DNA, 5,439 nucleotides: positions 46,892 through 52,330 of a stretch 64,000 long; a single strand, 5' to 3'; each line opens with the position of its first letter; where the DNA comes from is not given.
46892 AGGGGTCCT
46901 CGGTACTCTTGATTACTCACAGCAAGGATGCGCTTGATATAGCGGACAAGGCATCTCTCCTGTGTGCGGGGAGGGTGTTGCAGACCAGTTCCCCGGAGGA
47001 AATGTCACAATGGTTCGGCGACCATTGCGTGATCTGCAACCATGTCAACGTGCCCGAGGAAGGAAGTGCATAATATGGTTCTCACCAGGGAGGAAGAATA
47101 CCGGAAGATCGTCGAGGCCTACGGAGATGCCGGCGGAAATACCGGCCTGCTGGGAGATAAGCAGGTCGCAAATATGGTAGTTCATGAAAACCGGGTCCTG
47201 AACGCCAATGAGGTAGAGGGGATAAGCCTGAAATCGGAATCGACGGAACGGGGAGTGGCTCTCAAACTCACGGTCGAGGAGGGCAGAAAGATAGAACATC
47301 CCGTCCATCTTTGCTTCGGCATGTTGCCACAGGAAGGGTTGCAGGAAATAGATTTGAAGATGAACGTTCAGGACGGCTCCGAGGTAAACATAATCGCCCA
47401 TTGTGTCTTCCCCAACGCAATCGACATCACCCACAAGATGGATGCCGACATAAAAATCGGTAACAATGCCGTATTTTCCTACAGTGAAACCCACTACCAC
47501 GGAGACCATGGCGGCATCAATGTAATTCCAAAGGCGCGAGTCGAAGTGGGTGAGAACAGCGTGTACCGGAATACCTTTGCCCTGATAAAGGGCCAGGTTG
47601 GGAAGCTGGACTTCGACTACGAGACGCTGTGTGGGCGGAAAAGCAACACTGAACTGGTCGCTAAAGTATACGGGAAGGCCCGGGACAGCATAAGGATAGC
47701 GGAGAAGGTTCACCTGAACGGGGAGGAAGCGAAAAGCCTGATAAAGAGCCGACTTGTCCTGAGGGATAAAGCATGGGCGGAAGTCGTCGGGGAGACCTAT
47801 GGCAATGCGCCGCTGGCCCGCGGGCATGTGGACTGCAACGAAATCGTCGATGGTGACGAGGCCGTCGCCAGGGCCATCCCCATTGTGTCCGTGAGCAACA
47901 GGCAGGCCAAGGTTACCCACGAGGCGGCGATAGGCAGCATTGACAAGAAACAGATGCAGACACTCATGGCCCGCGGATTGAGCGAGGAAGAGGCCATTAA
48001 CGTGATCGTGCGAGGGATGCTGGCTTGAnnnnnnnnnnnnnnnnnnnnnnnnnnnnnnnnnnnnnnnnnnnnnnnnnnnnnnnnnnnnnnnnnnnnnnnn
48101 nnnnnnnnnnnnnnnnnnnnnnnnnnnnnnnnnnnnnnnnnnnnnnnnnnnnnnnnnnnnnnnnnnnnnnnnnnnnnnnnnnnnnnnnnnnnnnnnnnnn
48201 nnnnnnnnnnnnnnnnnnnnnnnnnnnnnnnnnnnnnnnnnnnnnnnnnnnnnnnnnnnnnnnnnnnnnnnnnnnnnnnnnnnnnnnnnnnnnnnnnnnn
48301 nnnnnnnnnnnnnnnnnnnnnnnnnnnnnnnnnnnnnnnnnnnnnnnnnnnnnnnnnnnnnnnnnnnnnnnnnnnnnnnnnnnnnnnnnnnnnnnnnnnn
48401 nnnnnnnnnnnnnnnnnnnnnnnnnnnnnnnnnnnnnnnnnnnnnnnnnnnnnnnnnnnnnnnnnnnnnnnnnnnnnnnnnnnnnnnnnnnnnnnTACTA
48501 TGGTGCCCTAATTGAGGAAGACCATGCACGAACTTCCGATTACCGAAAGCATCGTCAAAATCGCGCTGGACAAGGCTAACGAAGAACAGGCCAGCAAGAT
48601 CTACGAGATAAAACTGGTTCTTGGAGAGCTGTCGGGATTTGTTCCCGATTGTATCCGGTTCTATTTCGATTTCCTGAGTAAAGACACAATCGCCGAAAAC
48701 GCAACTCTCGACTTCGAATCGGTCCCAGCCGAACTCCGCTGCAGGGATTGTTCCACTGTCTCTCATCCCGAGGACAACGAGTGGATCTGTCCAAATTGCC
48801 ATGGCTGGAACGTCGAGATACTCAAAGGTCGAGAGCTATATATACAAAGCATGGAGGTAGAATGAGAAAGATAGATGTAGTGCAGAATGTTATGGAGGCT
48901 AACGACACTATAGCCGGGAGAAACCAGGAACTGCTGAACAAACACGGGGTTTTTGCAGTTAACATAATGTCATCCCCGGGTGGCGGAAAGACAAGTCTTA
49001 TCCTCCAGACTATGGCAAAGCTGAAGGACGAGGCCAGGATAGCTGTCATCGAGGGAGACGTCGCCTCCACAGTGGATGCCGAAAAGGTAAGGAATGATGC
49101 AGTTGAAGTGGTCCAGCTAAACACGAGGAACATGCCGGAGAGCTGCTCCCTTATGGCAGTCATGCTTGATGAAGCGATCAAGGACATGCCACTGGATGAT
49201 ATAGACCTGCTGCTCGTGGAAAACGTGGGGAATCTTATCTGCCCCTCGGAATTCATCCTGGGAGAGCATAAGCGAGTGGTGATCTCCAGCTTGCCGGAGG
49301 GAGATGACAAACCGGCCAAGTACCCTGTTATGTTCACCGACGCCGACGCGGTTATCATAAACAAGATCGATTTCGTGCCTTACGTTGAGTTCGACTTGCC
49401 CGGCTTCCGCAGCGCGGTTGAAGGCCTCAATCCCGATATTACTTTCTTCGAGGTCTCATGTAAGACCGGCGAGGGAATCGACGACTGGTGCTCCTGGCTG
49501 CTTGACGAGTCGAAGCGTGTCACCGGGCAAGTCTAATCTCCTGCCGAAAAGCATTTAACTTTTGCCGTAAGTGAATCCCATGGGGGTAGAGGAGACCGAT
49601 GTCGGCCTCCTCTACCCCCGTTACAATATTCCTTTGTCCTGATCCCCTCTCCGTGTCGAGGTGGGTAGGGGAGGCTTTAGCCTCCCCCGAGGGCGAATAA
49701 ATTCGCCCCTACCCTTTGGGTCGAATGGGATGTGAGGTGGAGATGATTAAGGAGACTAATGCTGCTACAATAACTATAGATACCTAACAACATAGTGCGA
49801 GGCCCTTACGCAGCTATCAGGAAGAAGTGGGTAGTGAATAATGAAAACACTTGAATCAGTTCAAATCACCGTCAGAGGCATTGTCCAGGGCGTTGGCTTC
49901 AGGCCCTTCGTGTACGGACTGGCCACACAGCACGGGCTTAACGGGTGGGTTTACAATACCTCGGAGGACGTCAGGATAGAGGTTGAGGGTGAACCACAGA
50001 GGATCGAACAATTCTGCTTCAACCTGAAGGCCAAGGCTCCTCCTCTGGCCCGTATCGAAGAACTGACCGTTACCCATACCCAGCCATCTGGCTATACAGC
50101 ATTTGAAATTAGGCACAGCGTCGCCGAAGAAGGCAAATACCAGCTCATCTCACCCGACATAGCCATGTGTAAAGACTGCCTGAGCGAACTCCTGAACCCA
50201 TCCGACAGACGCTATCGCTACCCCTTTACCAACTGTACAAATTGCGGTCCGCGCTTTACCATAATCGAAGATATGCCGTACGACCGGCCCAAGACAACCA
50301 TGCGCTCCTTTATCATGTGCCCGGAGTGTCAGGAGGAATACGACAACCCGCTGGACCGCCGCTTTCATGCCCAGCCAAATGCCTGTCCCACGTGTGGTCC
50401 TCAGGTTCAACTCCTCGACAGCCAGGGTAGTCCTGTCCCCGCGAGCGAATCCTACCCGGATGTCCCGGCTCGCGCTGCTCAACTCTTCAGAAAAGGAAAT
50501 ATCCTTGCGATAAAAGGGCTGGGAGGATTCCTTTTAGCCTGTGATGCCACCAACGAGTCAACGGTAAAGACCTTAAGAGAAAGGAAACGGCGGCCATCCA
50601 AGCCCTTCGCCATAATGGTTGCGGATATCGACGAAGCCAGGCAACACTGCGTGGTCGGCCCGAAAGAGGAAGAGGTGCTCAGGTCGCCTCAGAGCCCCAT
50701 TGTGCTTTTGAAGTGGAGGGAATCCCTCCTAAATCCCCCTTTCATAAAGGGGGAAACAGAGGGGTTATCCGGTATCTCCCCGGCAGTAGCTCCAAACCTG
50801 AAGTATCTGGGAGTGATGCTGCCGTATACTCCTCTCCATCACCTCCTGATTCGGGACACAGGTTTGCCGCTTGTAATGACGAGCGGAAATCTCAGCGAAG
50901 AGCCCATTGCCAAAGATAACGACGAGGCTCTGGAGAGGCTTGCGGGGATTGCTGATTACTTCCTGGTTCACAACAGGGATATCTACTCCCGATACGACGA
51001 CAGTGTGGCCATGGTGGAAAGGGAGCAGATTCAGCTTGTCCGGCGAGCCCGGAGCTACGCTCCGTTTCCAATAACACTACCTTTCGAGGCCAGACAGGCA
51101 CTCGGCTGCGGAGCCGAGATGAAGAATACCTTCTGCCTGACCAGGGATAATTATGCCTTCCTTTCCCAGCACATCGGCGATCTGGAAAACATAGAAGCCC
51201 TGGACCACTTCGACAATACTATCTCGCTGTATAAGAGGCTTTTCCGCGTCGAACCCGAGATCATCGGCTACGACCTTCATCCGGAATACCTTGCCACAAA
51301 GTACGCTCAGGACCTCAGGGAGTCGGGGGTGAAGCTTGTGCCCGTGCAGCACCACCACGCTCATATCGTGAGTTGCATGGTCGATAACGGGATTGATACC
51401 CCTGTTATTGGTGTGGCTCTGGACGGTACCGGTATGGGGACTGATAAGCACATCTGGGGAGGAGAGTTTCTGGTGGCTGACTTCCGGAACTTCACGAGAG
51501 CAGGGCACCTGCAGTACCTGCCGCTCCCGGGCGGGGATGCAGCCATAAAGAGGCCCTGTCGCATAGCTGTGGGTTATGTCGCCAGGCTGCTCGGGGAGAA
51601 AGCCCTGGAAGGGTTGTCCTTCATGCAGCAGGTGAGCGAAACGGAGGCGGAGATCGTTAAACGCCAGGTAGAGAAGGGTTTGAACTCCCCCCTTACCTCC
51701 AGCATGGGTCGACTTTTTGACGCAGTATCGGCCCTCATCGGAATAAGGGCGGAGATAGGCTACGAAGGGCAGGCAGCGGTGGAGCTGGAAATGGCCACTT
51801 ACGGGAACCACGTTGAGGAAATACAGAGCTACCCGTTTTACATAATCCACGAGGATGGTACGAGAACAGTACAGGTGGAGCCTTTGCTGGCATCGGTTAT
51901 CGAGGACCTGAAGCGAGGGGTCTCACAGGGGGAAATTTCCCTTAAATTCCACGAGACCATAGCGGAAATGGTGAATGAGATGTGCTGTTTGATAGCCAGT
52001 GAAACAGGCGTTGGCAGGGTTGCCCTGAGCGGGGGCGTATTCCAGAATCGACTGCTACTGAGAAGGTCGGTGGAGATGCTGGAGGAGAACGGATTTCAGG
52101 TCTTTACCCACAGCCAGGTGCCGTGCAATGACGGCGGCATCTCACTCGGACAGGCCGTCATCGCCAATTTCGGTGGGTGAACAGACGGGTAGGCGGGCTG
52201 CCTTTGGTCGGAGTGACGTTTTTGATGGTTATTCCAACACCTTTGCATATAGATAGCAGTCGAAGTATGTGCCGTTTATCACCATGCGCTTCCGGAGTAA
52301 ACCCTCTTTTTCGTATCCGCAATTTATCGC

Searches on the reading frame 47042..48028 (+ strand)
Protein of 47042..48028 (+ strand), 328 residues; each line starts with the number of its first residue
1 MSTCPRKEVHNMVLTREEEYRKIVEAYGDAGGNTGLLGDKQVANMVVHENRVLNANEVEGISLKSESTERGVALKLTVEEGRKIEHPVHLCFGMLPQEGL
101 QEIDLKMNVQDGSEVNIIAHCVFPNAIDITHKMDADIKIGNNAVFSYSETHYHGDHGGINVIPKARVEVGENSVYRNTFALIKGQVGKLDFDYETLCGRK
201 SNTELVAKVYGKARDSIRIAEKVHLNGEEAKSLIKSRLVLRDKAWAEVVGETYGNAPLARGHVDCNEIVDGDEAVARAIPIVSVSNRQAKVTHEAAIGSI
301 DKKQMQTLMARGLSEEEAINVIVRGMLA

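Call 46: search_protein_families(library=pfam, proteins=[window:47042-48028:+], max_evalue=0.00001)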
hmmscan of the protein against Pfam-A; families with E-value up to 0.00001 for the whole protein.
window:47042-48028:+ (328 aa): 1 family
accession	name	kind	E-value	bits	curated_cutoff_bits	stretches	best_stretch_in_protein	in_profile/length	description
PF01458.23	SUFBD_core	-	1.6e-25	90.4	27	1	107-325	16-231/232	SUF system FeS cluster assembly, SufBD core domain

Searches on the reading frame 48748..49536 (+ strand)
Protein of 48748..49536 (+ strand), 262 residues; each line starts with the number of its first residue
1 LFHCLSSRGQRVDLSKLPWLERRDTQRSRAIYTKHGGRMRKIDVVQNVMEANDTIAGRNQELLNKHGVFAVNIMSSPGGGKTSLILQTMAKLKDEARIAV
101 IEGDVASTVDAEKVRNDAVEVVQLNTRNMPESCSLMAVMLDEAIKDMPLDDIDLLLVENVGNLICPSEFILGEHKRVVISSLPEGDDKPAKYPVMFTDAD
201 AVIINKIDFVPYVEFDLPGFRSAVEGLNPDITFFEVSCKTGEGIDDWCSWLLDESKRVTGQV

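Call 46: search_protein_families(library=pfam, proteins=[window:48748-49536:+], max_evalue=0.00001)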
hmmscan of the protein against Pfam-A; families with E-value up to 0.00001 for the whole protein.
window:48748-49536:+ (262 aa): 1 family
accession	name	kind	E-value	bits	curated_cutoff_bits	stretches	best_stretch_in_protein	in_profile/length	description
PF02492.25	cobW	-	1e-17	64.8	20.7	1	71-233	3-178/180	CobW/HypB/UreG, nucleotide-binding domain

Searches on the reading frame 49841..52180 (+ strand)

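Call 46: search_protein_families(library=pfam, proteins=[window:49841-52180:+], max_evalue=0.00001)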
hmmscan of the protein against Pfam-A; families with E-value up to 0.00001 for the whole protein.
window:49841-52180:+ (779 aa): 6 families
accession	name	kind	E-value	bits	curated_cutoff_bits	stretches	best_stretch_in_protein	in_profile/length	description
PF22521.2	HypF_C_2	-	2.1e-85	286.8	27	1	524-771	1-241/241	Carbamoyltransferase, Kae1-like Domain, second subdomain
PF01300.24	Sua5_yciO_yrdC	-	2.5e-44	151.3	25.1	1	215-403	2-178/178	Telomere recombination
PF17788.7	HypF_C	-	4.9e-35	120.6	23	1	418-515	4-99/99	HypF Kae1-like domain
PF07503.17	zf-HYPF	-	4.7e-34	116.4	23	2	109-142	1-34/34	HypF finger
PF00708.24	Acylphosphatase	-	5.2e-24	84.8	22.5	1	8-90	2-85/85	Acylphosphatase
PF00814.31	TsaD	-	8.8e-06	26.1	24.8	0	618-756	133-249/264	tRNA N6-adenosine threonylcarbamoyltransferase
